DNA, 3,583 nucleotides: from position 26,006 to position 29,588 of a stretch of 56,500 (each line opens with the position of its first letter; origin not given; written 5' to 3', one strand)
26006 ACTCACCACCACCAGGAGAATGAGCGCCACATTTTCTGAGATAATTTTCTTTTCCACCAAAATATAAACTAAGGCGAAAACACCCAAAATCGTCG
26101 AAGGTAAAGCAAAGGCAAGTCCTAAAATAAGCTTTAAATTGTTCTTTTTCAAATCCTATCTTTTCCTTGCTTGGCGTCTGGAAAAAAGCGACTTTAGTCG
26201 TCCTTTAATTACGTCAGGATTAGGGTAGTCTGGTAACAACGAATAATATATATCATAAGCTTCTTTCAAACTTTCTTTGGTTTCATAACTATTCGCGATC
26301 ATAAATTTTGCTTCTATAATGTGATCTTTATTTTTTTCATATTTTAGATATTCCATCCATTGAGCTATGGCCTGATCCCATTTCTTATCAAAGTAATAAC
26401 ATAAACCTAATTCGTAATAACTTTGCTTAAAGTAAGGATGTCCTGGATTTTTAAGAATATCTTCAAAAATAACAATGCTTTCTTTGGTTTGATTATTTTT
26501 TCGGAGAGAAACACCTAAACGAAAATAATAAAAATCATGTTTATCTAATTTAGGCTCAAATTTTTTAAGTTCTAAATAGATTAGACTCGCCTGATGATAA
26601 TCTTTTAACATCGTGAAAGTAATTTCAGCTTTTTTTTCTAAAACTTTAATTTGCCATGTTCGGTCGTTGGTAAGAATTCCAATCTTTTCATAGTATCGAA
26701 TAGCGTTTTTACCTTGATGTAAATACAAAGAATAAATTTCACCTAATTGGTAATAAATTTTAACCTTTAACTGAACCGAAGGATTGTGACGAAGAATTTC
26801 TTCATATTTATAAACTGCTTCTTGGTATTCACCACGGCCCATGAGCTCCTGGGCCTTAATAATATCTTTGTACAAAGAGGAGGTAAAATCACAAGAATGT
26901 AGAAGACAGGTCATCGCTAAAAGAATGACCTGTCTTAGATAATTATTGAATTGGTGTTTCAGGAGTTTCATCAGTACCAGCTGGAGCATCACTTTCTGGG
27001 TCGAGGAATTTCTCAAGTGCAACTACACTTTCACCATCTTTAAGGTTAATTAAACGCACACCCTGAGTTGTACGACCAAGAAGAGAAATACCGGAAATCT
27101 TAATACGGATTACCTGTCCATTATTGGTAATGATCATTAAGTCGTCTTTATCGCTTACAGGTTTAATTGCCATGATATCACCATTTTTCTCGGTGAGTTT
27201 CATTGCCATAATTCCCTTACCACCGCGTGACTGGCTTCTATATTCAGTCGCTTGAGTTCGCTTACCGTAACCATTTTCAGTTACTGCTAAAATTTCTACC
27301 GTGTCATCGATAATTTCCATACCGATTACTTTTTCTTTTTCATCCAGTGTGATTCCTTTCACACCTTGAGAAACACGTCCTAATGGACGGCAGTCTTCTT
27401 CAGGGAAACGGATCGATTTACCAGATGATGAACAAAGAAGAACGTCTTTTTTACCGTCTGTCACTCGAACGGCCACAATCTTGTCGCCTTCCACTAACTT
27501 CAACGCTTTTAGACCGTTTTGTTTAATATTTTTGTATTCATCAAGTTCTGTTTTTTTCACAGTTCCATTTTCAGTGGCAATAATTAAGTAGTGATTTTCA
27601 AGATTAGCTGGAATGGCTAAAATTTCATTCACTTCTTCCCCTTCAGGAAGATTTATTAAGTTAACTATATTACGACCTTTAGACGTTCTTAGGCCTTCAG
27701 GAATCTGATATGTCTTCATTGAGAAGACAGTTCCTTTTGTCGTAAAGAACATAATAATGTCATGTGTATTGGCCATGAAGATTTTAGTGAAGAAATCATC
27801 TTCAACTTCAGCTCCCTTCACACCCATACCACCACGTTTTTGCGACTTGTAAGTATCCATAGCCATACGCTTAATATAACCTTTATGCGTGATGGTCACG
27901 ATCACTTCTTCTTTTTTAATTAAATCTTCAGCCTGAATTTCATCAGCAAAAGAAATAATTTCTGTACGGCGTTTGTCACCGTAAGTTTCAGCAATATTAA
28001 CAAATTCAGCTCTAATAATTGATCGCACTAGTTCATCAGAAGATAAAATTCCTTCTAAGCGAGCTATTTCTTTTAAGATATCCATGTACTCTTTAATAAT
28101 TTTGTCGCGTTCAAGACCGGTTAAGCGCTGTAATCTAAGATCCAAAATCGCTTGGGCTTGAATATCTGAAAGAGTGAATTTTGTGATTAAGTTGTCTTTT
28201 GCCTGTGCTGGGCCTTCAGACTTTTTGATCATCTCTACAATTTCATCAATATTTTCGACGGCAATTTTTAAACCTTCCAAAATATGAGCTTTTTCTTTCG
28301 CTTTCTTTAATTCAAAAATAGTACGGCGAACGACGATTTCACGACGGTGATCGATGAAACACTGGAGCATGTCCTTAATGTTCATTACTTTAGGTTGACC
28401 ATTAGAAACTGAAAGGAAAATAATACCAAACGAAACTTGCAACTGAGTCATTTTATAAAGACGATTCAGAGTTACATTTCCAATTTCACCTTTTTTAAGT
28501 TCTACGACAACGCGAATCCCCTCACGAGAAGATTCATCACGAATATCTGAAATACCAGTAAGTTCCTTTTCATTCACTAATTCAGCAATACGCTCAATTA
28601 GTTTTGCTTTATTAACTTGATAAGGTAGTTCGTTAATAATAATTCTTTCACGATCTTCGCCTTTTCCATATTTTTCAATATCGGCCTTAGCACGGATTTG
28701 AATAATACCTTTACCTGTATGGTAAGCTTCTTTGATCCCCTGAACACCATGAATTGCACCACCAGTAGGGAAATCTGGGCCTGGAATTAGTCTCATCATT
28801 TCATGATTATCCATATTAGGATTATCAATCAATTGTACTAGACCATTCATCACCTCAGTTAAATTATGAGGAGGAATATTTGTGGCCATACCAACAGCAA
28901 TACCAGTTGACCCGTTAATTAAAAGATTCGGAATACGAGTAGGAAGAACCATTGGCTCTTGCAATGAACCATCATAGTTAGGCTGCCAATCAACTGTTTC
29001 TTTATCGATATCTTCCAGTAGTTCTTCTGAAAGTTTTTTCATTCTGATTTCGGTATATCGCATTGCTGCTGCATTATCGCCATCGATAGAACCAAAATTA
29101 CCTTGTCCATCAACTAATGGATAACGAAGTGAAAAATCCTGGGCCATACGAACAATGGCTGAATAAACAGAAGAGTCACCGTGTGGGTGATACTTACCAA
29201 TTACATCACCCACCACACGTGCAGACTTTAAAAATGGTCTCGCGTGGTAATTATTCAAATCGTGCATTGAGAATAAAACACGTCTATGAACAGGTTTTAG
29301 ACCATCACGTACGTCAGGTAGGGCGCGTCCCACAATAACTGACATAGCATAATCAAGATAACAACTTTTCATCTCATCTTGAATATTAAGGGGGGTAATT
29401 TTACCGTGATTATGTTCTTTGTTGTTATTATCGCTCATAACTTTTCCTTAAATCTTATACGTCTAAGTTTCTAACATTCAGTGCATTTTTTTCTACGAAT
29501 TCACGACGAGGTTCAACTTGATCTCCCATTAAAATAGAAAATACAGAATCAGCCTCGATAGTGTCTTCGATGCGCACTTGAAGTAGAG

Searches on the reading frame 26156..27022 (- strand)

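Call 8: search_protein_families(library=pfam, proteins=[window:26156-27022:-])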
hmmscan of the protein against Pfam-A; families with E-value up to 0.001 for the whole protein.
window:26156-27022:- (288 aa): 9 families
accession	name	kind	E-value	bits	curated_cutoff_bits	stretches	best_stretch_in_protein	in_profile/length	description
PF07719.23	TPR_2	-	2e-09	37.3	27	0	57-82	8-33/34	Tetratricopeptide repeat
PF13174.12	TPR_6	-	2.7e-09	37.5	26.3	0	201-227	2-28/33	Tetratricopeptide repeat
PF13428.12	TPR_14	-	7.3e-06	26.6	23.5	0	57-83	8-34/44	Tetratricopeptide repeat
PF13432.12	TPR_16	-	1.2e-05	26.1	32.7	0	168-227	2-58/65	Tetratricopeptide repeat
PF13431.12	TPR_17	-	1.6e-05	25.3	24.4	0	195-220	9-34/34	Tetratricopeptide repeat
PF00515.34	TPR_1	-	4.5e-05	23.5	27.8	0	57-82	8-33/34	Tetratricopeptide repeat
PF13424.12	TPR_12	-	5.8e-05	23.6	30.1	0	61-113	14-70/77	Tetratricopeptide repeat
PF24575.1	TPR_Slam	-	0.00065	20.5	35.2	0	56-84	53-81/104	Surface lipoprotein assembly modifier, N-terminal TPR repeats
PF14559.12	TPR_19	-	0.00094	19.9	25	0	60-97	1-35/68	Tetratricopeptide repeat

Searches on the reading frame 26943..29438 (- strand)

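Call 8: search_protein_families(library=pfam, proteins=[window:26943-29438:-])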
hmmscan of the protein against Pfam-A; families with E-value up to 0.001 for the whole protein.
window:26943-29438:- (831 aa): 3 families
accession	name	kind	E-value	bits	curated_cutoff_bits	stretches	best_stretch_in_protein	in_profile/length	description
PF00521.26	DNA_topoisoIV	-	9e-169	562.3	31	1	38-478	1-430/432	DNA gyrase/topoisomerase IV, subunit A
PF03989.18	DNA_gyraseA_C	-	1.5e-75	248.9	27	6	765-808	1-44/48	DNA gyrase C-terminal domain, beta-propeller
PF16755.11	Beta-prop_NUP159_NUP214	-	3.4e-05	23.7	29.6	0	702-808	59-165/366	NUP159/214 beta propeller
